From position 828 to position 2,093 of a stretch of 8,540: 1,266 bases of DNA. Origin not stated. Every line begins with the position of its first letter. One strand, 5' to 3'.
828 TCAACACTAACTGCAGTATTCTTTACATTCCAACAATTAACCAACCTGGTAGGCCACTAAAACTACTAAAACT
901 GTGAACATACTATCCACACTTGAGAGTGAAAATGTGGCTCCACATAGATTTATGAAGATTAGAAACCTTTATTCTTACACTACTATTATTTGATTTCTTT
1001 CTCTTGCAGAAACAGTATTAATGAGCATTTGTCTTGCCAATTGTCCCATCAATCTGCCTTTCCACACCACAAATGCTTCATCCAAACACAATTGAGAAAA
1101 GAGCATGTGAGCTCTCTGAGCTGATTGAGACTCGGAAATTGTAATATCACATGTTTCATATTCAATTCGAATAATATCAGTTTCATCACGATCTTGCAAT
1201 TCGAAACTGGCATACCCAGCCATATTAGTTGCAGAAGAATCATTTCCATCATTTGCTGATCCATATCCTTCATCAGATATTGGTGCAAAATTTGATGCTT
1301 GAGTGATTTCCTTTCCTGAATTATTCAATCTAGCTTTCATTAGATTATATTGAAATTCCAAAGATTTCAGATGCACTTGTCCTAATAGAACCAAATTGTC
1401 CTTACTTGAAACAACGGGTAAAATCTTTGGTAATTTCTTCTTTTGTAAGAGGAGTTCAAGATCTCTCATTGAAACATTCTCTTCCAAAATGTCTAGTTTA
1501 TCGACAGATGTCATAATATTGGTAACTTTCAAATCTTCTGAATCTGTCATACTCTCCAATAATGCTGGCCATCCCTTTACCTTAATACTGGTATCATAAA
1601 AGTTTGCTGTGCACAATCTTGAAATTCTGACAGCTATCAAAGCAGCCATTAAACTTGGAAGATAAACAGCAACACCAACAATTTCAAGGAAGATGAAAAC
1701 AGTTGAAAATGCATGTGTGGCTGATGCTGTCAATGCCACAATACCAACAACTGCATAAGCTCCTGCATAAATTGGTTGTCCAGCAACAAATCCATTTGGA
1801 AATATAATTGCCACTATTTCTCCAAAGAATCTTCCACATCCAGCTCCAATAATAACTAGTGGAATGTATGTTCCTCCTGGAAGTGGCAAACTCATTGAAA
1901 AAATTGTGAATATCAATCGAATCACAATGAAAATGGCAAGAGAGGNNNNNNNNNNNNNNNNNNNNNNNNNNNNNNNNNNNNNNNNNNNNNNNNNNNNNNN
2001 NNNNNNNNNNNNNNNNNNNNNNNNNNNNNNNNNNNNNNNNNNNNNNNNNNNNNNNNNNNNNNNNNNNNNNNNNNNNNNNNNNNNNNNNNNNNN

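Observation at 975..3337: CLC channel with non-canonical pore residues: Val at the gating-glutamate position (GKVGP) and Tyr in the GxFxP motif (GGTYIP)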

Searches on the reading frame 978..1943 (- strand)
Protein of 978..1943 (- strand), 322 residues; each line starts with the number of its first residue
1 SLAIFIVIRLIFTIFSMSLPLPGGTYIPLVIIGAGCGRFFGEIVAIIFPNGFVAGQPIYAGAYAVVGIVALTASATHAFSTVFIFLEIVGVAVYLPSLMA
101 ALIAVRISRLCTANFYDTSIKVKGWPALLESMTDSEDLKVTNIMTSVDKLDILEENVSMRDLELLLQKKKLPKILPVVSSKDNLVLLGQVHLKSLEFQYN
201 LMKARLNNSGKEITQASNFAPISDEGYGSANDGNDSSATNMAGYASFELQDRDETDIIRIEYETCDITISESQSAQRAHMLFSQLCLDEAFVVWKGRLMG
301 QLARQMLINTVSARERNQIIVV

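Call 7: search_protein_families(library=pfam, proteins=[window:978-1943:-], max_evalue=0.1)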
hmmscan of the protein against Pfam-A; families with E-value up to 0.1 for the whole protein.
seq(322 aa): 1 family
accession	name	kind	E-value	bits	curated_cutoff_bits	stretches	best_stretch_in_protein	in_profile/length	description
PF00654.25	Voltage_CLC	-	1.1e-16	61.4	24.8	1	2-109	242-346/346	Voltage gated chloride channel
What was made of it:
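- Pfam Voltage_CLC matches both halves (call 7).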

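Call 9: search_solved_structures(query=window:978-1943:-, max_evalue=0.01, show_alignments=5)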
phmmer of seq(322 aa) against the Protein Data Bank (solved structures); distinct sequences matched with E-value up to 0.01: 56.
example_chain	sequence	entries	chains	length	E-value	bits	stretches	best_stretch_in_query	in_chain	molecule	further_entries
8wxi_A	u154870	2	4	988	2.9e-29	105.4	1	4-221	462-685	Chloride channel protein 1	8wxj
6coy_A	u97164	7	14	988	2.9e-29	105.4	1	4-221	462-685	Chloride channel protein 1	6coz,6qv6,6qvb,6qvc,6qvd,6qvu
7xf5_A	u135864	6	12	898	2.5e-26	95.7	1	2-225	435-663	Chloride channel protein 2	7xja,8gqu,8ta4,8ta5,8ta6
5tqq_A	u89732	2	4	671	1.4e-23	86.7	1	2-128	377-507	Chloride channel protein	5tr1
11ah_A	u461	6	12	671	1.4e-23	86.7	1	2-128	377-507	Chloride voltage-gated channel Ka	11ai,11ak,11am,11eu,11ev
8ta3_A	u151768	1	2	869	1.4e-23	86.7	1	2-225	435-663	Chloride channel protein 2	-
3org_A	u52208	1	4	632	2.1e-22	82.9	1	3-305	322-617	CmCLC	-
8ta2_A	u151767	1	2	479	1.3e-16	63.9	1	2-128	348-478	Chloride channel protein 2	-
8jev_A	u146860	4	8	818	1.2e-09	40.9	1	2-192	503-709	H(+)/Cl(-) exchange transporter 3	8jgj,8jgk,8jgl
9dnw_A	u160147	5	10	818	2e-09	40.3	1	2-191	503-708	H(+)/Cl(-) exchange transporter 3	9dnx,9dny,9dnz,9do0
8jgs_A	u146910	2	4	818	2.7e-09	39.8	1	2-192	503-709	H(+)/Cl(-) exchange transporter 3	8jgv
8jpj_A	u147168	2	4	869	6.3e-08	35.3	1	2-145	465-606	H(+)/Cl(-) exchange transporter 6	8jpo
8jpr_A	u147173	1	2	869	1.6e-07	34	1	2-145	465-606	H(+)/Cl(-) exchange transporter 6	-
7jm6_A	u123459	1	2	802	4.6e-05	25.9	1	2-146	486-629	Chloride channel protein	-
8iab_A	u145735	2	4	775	7.5e-05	25.2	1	2-128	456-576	Chloride channel protein CLC-a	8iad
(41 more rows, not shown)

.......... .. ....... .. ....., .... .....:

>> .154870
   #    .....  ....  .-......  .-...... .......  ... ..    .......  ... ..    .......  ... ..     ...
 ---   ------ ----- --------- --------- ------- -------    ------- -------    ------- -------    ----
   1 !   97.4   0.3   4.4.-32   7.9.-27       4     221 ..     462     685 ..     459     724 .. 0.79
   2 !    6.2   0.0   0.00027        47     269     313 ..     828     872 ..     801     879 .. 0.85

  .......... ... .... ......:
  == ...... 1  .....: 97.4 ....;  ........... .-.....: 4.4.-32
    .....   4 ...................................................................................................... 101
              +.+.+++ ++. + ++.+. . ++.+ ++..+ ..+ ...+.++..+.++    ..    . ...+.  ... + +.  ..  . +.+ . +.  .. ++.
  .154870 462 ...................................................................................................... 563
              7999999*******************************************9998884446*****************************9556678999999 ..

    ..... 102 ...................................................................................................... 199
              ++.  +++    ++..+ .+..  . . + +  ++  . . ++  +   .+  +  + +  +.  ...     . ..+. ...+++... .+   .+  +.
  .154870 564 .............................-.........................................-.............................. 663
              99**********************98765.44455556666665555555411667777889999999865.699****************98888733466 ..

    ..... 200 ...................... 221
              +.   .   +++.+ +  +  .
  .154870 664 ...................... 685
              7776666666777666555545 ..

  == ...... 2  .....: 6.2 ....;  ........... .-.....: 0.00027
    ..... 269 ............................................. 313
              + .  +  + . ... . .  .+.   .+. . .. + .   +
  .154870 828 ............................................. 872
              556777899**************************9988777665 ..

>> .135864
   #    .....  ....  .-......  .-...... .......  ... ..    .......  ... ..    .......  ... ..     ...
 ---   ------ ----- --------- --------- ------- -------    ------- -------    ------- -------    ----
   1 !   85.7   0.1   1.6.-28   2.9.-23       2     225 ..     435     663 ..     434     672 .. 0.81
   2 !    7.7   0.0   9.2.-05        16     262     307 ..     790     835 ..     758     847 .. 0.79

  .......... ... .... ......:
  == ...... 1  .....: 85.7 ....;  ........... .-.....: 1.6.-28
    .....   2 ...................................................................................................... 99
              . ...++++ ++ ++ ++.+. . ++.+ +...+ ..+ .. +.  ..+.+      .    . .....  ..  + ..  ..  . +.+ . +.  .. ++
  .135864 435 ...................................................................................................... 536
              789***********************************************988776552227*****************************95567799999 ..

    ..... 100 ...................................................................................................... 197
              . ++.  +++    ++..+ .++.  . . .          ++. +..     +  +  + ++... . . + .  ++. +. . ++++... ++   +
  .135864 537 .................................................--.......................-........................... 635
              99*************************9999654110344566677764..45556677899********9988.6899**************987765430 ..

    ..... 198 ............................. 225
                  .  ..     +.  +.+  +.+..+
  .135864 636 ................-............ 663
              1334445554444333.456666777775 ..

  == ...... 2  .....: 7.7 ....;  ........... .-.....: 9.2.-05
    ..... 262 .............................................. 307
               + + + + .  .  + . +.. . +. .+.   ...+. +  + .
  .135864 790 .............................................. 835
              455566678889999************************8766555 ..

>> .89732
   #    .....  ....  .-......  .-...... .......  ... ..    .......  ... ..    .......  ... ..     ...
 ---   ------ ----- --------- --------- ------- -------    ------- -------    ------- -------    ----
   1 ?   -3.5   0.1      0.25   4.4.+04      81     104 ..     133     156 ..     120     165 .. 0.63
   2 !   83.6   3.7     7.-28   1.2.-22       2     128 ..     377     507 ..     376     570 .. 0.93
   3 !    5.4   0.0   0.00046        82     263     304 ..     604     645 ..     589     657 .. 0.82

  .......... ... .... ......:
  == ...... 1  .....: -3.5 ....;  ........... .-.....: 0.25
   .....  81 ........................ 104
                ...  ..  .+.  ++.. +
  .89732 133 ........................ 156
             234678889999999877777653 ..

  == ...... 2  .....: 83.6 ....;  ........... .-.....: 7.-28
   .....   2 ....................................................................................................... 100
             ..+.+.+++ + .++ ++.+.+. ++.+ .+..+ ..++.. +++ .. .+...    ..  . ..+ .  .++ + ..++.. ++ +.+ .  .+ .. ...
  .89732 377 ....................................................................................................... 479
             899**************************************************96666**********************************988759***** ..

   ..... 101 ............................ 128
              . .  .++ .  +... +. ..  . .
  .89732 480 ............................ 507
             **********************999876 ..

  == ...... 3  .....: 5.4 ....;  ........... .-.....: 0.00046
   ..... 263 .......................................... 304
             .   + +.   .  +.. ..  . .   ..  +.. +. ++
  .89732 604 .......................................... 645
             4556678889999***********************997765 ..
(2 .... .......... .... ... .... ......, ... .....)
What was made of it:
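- On CLC family: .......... aligns on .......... of ClC-1 (call 9).
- Checked: They place GGTYIP on CGGFMP, CGAFMP and AGYFMP (call 9).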
